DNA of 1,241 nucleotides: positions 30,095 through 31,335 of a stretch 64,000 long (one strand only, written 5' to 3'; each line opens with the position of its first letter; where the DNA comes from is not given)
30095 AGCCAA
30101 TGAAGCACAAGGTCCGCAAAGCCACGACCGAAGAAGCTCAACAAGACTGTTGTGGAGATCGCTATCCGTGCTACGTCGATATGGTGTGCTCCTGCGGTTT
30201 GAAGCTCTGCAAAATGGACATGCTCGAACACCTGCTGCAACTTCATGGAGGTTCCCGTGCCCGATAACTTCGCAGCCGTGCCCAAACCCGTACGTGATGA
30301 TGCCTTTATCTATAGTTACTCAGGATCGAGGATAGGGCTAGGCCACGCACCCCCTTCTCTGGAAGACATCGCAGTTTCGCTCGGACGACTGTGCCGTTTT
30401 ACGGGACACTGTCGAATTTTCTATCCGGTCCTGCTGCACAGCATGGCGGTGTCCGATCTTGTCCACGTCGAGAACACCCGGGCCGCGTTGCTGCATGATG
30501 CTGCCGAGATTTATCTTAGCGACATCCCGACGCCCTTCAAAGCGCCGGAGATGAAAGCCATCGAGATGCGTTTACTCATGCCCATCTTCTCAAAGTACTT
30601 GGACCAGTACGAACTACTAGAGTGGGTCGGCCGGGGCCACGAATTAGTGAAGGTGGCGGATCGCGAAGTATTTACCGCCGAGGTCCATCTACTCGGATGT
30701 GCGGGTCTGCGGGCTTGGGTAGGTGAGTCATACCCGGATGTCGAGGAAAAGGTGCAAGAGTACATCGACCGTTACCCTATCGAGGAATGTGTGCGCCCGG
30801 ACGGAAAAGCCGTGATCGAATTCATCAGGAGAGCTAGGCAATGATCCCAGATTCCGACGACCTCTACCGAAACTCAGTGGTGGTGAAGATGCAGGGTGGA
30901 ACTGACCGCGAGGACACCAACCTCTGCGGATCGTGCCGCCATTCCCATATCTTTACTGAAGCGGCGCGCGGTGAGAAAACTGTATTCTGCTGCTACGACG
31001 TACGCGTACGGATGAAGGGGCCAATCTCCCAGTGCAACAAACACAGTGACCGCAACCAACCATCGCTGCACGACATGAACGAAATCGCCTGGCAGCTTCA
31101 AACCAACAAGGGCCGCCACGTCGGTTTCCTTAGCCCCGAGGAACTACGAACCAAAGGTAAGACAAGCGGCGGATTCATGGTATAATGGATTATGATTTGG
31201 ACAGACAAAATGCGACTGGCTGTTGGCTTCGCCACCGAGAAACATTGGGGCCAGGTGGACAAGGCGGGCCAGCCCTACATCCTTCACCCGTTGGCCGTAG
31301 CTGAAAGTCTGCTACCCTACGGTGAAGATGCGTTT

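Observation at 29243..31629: Nucleotide-signal degrading module: MazG + dNMP-kinase-like + YfbR-like HD nucleotidase + SpoT-type (p)ppGpp hydrolase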

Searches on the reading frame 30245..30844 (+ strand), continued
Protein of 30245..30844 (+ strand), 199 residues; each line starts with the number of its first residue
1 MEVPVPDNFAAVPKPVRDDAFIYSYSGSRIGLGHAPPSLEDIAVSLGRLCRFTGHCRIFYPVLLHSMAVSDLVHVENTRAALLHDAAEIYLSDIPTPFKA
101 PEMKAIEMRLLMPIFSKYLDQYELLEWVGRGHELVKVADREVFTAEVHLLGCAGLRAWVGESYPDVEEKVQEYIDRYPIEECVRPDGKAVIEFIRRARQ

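Call 82: find_encoding_contigs(protein=P0139, flank=8000, max_places=1)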
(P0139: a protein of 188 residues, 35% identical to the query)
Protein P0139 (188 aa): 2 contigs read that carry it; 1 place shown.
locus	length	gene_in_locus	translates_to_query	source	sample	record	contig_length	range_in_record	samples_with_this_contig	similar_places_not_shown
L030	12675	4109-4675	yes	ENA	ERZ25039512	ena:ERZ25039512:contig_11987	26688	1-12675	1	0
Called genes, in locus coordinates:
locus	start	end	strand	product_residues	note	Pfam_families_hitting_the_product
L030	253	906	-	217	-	PF01545:Cation_efflux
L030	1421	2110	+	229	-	PF01266:DAO (weak), PF21688:FAD-depend_C (weak)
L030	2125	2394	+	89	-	-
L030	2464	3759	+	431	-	PF00709:Adenylsucc_synt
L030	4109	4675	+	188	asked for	-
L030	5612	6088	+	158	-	-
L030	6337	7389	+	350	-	PF17989:ALP_N, PF21522:MreB-like_C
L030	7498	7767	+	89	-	-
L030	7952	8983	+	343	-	-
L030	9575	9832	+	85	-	-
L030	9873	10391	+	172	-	-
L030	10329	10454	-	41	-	-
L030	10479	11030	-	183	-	-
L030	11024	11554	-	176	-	-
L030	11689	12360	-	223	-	PF00211:Guanylate_cyc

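Call 112: find_related_loci(query=window:30245-30844:+, collection=viral_contigs, flank=5000)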
Query window:30245-30844:+ (199 aa) in viral_contigs; peptide patterns used: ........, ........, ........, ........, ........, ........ (x = any residue, [..] = any of these).
9 stretches matched a pattern; 4 encode a relative of the query (tblastn E <= 1e-3); 4 distinct loci.
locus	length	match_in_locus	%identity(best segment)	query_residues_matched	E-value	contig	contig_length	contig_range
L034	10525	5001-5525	30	19-177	5e-12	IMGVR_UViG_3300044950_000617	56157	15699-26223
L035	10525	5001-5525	30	19-177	5e-12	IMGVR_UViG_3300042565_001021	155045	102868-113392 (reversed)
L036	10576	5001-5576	28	39-198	8e-12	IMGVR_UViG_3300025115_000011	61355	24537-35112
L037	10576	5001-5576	28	39-198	8e-12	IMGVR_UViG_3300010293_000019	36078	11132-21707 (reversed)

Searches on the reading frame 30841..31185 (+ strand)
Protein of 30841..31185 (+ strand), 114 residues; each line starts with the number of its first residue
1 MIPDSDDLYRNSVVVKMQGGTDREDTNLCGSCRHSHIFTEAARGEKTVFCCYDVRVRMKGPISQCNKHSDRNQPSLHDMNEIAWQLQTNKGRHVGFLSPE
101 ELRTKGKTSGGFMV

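Call 3: search_protein_families(library=pfam, proteins=[window:30841-31185:+], max_evalue=0.1)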
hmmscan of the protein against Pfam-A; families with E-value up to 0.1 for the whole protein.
window:30841-31185:+ (114 aa): 0 families

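Call 4: search_protein_families(library=phrogs, proteins=[window:30841-31185:+], max_evalue=0.01)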
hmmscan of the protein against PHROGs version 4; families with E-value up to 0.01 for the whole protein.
window:30841-31185:+ (114 aa): 0 families

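Call 62: search_protein_families(library=ncbifam, proteins=[window:30841-31185:+], max_evalue=0.01)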
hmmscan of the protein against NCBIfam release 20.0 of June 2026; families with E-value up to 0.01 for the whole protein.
window:30841-31185:+ (114 aa): 0 families

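Call 63: search_protein_families(library=padloc, proteins=[window:30841-31185:+], max_evalue=0.01)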
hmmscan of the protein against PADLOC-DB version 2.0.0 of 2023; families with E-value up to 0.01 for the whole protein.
window:30841-31185:+ (114 aa): 0 families

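Call 93: find_homologous_proteins(query=window:30841-31185:+, max_evalue=0.001)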
Query window:30841-31185:+ (114 aa): 3 proteins with E <= 0.001 among 3 candidates.
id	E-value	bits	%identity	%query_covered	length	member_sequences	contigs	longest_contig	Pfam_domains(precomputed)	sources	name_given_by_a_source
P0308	4.9e-74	264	100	100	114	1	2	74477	-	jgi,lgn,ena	-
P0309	2.1e-51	191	76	95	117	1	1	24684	-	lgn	-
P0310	3.9e-50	187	73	99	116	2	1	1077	-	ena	-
